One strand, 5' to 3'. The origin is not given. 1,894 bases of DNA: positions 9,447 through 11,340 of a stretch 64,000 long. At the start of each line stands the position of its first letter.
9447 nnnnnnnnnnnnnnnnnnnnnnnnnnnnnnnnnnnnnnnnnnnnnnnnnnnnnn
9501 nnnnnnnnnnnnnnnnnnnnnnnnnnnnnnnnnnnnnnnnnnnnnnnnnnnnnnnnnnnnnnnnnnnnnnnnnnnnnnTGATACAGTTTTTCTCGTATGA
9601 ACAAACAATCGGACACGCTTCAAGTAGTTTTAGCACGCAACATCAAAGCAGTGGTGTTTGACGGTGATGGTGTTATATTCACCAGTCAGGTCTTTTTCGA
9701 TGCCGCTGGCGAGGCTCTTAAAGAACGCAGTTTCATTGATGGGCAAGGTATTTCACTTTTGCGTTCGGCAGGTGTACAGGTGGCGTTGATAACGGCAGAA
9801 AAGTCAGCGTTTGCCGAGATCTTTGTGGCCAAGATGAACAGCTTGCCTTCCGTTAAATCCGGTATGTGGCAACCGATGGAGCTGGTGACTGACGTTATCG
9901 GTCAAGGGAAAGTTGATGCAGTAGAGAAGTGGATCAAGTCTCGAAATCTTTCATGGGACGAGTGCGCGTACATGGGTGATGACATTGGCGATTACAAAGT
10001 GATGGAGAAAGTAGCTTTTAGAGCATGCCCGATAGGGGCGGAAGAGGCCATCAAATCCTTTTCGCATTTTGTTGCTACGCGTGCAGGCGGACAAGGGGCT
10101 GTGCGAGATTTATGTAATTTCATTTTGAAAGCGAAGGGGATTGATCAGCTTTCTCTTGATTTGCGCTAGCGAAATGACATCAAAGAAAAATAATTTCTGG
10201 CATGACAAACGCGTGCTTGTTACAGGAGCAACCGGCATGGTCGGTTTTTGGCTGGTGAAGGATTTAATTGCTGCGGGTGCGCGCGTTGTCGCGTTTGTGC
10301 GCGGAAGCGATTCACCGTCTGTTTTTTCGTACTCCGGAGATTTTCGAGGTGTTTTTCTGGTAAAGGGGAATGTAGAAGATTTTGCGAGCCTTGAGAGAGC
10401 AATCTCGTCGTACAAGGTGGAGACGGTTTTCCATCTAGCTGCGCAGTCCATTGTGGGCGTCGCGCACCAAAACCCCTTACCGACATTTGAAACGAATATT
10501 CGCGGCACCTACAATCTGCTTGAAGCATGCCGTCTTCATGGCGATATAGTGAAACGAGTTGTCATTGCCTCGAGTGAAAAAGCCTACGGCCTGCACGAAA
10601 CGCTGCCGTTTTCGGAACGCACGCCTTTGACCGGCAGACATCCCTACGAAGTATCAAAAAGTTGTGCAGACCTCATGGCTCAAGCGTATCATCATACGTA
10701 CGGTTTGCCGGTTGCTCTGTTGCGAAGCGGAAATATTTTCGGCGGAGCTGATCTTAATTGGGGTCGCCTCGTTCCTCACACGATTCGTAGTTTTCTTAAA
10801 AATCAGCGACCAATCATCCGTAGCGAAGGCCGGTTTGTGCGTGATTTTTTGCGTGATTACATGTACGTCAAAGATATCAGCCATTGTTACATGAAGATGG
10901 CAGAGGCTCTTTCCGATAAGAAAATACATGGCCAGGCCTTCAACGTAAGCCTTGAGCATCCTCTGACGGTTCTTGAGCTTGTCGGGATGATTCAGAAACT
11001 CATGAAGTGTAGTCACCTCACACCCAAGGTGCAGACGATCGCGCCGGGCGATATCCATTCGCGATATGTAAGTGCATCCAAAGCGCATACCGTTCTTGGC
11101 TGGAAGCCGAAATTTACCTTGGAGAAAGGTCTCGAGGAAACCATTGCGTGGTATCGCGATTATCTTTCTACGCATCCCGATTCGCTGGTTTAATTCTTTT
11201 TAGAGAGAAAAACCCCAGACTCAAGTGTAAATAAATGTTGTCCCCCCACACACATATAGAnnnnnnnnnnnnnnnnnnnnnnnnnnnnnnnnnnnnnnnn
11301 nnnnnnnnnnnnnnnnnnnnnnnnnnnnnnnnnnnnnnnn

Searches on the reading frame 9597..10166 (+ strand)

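Call 68: search_protein_families(library=pfam, proteins=[window:9597-10166:+], max_evalue=0.001)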
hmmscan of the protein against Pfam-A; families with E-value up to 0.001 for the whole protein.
window:9597-10166:+ (190 aa): 2 families
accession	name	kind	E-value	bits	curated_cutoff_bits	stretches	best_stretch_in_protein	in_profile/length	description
PF12710.13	HAD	-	1.1e-06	29.6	27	1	42-137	82-189/189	haloacid dehalogenase-like hydrolase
PF00702.32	Hydrolase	-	0.00048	21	26.4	0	52-136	107-187/191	haloacid dehalogenase-like hydrolase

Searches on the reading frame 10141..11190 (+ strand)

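Call 68: search_protein_families(library=pfam, proteins=[window:10141-11190:+], max_evalue=0.001)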
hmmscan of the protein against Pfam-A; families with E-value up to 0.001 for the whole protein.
window:10141-11190:+ (350 aa): 8 families
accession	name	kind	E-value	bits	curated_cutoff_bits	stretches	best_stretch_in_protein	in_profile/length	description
PF16363.11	GDP_Man_Dehyd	-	8e-54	183.7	27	1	26-334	1-332/332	GDP-mannose 4,6 dehydratase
PF01370.27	Epimerase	-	1.3e-45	156.1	20.9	1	25-269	1-239/240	NAD dependent epimerase/dehydratase family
PF01073.25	3Beta_HSD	-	2e-16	60.3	22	1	26-285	1-265/280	3-beta hydroxysteroid dehydrogenase/isomerase family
PF02719.21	Polysacc_synt_2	-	1.2e-15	57.9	20.2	1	25-150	1-133/293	Polysaccharide biosynthesis protein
PF07993.18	NAD_binding_4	-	4.8e-11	42.7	20.1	1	92-204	88-212/258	Male sterility protein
PF04321.23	RmlD_sub_bind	-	1.5e-09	37.8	27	1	24-288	2-231/287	RmlD substrate binding domain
PF05368.20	NmrA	-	3.4e-09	37.2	27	1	22-143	2-105/298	NmrA-like family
PF13460.12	NAD_binding_10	-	4.1e-09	37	27.2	1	29-150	1-103/184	NAD(P)H-binding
